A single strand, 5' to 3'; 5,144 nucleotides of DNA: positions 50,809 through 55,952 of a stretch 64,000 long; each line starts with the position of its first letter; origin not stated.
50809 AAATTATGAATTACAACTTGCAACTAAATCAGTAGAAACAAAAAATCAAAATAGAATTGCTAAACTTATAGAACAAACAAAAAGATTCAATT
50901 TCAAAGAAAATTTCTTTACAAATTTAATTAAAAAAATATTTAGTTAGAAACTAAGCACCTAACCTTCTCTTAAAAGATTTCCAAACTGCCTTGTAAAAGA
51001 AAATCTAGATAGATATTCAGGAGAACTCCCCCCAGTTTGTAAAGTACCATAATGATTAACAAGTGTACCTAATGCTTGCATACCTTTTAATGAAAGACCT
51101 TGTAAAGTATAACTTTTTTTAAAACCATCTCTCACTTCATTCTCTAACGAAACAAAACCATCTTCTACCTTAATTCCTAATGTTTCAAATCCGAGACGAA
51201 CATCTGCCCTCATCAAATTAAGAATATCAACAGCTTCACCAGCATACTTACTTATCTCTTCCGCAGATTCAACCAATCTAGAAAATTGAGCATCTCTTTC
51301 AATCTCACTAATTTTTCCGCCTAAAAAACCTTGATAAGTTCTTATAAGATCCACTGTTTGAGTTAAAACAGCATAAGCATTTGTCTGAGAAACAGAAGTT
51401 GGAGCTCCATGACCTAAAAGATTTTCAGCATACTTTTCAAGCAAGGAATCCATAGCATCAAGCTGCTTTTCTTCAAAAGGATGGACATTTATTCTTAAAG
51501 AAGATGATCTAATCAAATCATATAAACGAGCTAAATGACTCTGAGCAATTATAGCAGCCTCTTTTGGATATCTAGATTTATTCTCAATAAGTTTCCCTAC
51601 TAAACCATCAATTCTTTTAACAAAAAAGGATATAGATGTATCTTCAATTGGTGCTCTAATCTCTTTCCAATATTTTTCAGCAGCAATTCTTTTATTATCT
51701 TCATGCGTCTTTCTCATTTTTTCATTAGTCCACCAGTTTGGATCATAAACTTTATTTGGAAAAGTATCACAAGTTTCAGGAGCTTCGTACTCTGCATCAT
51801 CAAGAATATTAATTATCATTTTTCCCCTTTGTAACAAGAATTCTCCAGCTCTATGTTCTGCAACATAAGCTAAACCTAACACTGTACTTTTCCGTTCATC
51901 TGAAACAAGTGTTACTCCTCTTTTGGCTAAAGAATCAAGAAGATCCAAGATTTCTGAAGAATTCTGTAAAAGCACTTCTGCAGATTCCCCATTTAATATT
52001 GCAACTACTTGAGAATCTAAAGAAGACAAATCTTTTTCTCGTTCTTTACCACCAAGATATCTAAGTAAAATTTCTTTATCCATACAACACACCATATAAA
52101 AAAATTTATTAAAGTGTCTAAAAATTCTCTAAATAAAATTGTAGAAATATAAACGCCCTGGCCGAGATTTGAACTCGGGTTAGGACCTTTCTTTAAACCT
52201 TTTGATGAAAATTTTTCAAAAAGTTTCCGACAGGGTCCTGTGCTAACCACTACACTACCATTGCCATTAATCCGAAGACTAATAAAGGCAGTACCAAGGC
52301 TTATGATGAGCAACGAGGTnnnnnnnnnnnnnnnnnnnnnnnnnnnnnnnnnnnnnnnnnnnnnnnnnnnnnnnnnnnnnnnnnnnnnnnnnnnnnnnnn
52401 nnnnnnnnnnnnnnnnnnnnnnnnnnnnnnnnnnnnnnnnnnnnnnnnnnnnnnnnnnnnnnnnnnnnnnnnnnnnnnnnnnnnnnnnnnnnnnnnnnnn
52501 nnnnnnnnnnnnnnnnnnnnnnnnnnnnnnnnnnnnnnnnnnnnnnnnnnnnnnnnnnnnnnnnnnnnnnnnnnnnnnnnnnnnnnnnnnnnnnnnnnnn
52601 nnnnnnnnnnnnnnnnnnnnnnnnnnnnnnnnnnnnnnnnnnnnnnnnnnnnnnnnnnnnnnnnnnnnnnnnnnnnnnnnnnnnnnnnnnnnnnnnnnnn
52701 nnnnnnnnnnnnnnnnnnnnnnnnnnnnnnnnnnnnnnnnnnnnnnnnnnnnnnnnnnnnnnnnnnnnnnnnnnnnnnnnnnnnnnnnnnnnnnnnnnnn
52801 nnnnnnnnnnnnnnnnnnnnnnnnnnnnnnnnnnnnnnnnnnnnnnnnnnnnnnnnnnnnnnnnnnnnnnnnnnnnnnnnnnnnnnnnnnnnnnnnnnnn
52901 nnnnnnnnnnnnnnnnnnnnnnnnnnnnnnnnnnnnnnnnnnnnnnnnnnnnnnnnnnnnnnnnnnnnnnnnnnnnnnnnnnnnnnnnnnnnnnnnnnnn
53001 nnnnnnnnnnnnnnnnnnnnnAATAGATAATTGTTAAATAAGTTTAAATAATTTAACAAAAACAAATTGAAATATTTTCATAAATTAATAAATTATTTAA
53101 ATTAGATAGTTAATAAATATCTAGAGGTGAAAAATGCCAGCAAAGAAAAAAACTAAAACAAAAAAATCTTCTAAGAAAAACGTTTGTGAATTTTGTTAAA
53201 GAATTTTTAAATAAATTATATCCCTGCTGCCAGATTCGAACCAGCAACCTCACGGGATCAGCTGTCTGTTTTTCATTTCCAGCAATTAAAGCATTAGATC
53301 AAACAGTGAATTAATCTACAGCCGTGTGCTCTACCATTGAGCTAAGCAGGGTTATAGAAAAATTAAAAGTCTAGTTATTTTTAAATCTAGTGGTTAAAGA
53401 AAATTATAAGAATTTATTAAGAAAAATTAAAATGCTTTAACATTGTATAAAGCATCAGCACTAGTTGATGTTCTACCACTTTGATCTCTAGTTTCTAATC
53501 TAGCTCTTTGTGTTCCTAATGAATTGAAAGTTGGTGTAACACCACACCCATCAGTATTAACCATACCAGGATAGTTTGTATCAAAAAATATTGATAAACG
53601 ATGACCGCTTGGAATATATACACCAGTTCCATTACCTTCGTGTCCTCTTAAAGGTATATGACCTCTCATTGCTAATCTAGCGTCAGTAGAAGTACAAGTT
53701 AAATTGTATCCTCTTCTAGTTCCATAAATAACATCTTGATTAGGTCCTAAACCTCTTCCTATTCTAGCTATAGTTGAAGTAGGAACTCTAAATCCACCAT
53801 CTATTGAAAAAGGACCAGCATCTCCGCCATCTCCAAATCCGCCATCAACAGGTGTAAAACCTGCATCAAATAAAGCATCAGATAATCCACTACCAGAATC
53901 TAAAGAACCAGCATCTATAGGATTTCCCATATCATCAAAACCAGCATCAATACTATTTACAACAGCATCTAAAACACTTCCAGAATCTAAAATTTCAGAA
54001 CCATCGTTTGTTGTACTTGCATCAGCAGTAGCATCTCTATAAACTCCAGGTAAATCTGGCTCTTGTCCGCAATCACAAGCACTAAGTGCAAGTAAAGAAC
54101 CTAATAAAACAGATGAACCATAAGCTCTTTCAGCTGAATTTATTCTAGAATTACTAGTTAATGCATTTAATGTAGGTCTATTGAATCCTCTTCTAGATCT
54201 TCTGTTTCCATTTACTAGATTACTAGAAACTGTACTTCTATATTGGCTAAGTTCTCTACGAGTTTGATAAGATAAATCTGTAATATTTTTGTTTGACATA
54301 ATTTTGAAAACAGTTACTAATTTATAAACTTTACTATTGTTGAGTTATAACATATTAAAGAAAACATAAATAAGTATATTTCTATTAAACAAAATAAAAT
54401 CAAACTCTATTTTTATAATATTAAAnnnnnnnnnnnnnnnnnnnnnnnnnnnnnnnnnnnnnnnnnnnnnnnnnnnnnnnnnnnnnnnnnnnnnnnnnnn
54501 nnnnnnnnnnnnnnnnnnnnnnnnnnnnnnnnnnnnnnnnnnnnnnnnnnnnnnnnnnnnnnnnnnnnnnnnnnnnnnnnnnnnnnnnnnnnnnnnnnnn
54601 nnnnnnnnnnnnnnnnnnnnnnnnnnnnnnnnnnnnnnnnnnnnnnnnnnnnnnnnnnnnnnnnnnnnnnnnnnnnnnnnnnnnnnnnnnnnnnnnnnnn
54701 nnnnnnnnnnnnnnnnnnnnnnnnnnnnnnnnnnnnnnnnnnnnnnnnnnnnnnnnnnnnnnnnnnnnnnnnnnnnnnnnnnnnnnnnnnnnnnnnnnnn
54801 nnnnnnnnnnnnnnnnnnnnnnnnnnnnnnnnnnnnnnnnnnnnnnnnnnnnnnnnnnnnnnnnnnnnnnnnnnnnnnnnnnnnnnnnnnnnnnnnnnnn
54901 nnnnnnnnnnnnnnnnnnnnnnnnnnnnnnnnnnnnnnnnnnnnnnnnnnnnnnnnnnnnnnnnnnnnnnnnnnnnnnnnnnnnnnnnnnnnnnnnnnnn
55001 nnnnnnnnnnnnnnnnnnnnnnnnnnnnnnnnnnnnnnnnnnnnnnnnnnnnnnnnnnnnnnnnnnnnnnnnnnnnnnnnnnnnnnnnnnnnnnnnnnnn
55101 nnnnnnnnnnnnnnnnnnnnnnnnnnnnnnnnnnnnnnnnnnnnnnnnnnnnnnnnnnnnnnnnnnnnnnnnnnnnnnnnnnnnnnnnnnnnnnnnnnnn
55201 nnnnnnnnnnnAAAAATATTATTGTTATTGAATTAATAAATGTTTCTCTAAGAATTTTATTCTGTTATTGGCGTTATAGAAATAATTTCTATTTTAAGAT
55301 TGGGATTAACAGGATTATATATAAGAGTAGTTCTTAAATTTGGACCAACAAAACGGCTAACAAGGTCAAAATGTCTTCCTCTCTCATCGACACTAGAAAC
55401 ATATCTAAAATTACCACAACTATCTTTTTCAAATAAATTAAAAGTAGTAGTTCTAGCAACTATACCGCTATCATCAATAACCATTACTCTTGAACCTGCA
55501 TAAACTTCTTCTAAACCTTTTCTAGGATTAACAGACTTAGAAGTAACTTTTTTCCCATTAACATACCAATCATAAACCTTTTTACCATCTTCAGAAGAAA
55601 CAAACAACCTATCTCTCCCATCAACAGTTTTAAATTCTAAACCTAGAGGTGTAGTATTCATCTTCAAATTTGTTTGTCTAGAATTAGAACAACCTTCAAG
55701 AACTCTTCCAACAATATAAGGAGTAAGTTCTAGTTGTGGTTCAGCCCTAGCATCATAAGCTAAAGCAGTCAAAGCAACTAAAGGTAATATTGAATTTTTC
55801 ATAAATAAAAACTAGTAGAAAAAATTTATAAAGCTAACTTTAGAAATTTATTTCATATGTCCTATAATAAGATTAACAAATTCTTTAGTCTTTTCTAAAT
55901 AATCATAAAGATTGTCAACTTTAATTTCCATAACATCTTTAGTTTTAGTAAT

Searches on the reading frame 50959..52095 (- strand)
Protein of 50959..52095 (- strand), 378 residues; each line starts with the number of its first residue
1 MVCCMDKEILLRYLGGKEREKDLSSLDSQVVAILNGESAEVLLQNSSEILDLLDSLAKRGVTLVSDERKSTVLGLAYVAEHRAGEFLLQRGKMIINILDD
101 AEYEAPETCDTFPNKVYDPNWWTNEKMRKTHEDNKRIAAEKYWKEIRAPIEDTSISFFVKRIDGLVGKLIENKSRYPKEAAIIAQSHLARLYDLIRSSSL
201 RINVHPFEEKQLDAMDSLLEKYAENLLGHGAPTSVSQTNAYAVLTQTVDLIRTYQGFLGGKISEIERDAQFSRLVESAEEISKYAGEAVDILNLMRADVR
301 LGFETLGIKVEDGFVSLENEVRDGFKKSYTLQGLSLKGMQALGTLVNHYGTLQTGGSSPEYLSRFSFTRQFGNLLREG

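Call 50: search_protein_families(library=pfam, proteins=[window:50959-52095:-], max_evalue=0.1)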
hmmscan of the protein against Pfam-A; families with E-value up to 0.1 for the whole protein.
window:50959-52095:- (378 aa): 1 family
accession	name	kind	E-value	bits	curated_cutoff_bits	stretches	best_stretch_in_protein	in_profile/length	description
PF10835.13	DUF2573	-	0.013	16.3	22.8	0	212-245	4-37/78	Protein of unknown function (DUF2573)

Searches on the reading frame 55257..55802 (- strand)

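Call 50: search_protein_families(library=pfam, proteins=[window:55257-55802:-], max_evalue=0.1)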
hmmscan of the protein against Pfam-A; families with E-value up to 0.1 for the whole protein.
window:55257-55802:- (181 aa): 1 family
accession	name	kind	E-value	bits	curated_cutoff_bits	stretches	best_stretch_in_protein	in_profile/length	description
PF06832.18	BiPBP_C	-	0.023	15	26.8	1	42-117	8-87/90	Penicillin-Binding Protein C-terminus Family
